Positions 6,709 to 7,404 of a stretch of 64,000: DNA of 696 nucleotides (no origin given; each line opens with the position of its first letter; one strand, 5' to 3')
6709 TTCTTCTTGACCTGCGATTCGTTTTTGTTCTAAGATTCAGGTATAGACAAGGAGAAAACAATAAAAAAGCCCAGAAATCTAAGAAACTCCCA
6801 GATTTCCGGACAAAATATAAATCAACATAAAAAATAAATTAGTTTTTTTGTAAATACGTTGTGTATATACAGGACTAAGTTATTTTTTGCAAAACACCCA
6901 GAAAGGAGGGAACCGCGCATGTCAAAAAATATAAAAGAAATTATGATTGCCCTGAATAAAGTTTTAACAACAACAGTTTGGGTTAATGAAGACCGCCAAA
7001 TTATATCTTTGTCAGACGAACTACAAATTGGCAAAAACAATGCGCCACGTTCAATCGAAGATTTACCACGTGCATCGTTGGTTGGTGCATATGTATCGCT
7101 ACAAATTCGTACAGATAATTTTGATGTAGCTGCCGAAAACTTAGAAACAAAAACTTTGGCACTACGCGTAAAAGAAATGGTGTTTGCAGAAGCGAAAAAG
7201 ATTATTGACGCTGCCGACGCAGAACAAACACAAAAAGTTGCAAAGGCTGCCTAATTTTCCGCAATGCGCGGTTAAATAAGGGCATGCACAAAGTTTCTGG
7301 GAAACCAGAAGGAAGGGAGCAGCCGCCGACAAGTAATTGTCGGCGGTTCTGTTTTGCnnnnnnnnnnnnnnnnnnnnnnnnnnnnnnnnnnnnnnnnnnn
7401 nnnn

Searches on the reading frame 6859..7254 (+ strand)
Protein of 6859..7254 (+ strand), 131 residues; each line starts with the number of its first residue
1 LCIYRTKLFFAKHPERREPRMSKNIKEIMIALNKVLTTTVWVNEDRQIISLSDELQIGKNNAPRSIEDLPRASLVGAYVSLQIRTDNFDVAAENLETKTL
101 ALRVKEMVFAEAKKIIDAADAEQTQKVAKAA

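Call 5: search_protein_families(library=pfam, proteins=[window:6859-7254:+], max_evalue=0.01)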
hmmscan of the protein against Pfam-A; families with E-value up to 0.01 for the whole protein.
window:6859-7254:+ (131 aa): 0 families

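Call 26: search_protein_families(library=ncbifam, proteins=[window:6919-7254:+], max_evalue=0.01)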
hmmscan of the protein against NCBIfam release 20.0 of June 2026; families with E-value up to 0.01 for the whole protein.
window:6919-7254:+ (111 aa): 0 families

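Call 32: search_solved_structures(query=window:6919-7254:+, max_evalue=1)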
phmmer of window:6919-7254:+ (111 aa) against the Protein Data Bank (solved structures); distinct sequences matched with E-value up to 1: 4.
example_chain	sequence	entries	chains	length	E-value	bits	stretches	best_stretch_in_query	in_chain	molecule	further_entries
2h0b_A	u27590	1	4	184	0.29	14.7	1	2-54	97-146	Neurexin-1-alpha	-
6pnp_A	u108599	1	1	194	0.32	14.6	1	2-54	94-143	Neurexin-1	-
6cw1_A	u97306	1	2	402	0.39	14.3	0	2-54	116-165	Neurexin-1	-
5eri_A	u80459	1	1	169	0.8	13.3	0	17-98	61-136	MarR family transcriptional regulator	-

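Call 39: search_protein_families(library=pfam, proteins=[window:6919-7254:+], max_evalue=5)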
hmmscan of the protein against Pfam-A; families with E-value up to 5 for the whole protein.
window:6919-7254:+ (111 aa): 0 families

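Call 43: find_homologous_proteins(query=window:6919-7251:+, max_evalue=0.001)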
Query window:6919-7251:+ (111 aa): 538 proteins with E <= 0.001 among 546 candidates; the best 120 are listed.
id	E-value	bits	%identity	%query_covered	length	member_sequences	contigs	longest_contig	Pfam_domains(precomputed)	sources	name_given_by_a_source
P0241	2.7e-60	218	99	100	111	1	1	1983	-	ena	-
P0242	7.2e-60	217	99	100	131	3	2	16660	-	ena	-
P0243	3.0e-58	212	96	100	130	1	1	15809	-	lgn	-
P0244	7.2e-57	207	95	100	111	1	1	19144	-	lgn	-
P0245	7.8e-57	207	95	100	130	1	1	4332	-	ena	-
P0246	1.7e-55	203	92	100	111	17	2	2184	-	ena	-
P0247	6.2e-54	198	88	100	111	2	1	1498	-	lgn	-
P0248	1.1e-53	197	90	100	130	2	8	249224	-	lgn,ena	-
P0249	4.5e-53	195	89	100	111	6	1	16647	-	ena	-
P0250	1.3e-52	194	87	100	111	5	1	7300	-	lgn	-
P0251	1.4e-52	193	86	100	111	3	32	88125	-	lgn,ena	-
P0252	1.6e-52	193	86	100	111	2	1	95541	-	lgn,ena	-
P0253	2.3e-52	193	87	100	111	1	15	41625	-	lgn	-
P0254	4.2e-52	192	84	100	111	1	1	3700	-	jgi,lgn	jgi:hypothetical protein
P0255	4.5e-52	192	86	100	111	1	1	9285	-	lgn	-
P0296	2.1e-50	186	81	100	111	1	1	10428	-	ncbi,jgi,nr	ncbi:MAG: hypothetical protein LBF37_00565 [Rickettsiales bacterium]|jgi:hypothetical protein|nr:hyp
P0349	3.7e-49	182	81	100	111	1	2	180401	-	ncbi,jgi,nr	ncbi:MAG: hypothetical protein JW974_01585 [Alphaproteobacteria bacterium]|jgi:hypothetical protein|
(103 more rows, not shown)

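Call 44: find_encoding_contigs(protein=P0296, flank=10000, max_places=2)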
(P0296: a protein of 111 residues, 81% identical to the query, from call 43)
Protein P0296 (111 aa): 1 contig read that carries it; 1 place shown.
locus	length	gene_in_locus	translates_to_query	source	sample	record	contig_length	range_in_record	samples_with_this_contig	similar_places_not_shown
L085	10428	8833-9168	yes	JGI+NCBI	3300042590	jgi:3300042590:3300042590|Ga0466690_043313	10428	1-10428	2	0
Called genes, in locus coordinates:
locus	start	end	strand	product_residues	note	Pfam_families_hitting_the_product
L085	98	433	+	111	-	-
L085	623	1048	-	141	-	PF13505:OMP_b-brl (weak)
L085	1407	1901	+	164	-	PF20603:Bact_hydrolase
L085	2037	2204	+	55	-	-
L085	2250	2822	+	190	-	PF03729:DUF308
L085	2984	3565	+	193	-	PF00881:Nitroreductase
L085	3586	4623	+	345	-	PF01073:3Beta_HSD, PF01370:Epimerase, PF02719:Polysacc_synt_2, PF04321:RmlD_sub_bind, PF16363:GDP_Man_Dehyd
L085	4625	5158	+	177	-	-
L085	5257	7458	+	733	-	-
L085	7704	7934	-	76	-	-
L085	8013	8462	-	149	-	PF02381:MraZ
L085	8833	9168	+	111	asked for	-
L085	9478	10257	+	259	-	-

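Call 45: find_encoding_contigs(protein=P0349, flank=10000, max_places=2)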
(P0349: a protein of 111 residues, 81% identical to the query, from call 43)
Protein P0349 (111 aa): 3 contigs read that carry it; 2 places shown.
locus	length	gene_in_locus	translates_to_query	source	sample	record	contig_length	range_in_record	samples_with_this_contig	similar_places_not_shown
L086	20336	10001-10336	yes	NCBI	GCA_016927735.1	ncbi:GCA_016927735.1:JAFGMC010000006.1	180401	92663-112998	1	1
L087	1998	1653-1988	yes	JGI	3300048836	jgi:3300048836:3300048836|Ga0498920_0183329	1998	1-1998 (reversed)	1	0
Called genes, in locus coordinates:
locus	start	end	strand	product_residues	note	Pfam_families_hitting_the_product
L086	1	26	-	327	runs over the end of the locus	PF13406:SLT_2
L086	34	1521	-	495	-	PF17251:Pom (weak)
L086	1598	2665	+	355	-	PF04055:Radical_SAM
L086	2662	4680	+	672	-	PF19310:TOP_N, PF01432:Peptidase_M3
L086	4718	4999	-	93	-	PF00216:Bac_DNA_binding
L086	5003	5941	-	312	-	PF00108:Thiolase_N (weak), PF08545:ACP_syn_III, PF08541:ACP_syn_III_C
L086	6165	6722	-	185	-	-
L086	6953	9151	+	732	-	-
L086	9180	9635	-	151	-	PF02381:MraZ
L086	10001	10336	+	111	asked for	-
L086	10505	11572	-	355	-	PF02504:FA_synthesis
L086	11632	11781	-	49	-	PF01783:Ribosomal_L32p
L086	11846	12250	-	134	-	PF25109:HAD_PNKP (weak)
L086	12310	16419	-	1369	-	PF04997:RNA_pol_Rpb1_1, PF00623:RNA_pol_Rpb1_2, PF04983:RNA_pol_Rpb1_3, PF05000:RNA_pol_Rpb1_4, PF04998:RNA_pol_Rpb1_5, PF21668:RPOC_hybrid (faint)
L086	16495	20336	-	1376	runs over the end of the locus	PF04563:RNA_pol_Rpb2_1, PF04561:RNA_pol_Rpb2_2, PF04565:RNA_pol_Rpb2_3, PF10385:RNA_pol_Rpb2_45, PF00562:RNA_pol_Rpb2_6, PF04560:RNA_pol_Rpb2_7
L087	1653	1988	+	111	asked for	-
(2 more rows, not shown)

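Call 73: predict_structure(alignment_id=A5)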
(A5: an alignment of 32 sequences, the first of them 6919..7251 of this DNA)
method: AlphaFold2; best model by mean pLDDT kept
length: 111 residues; sequences in the alignment: 32
mean_pLDDT: 46.7   pTM: 0.30
mean pLDDT of the five models: 46.7, 43.2, 42.7, 42.0, 40.9
residues with pLDDT >= 90: 0; 70-90: 0; 50-70: 32; < 50: 79
segments of 3 or more residues with pLDDT < 50: 1-20, 26-29, 37-49, 51-72, 105-111
pLDDT, mean of each block of 10 residues (from residue 1): 42 46 47 50 45 43 41 50 54 50 45 43
secondary structure, 60 per line:
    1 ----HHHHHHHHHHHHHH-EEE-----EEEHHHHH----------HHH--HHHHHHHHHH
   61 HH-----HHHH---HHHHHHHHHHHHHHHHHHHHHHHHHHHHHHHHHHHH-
elements in order: H5-18 E20-22 E28-30 H31-35 H51-62 H68-71 H75-110

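Call 79: search_protein_families(library=phrogs, proteins=[window:6919-7254:+], max_evalue=0.001)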
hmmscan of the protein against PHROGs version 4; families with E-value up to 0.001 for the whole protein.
window:6919-7254:+ (111 aa): 0 families
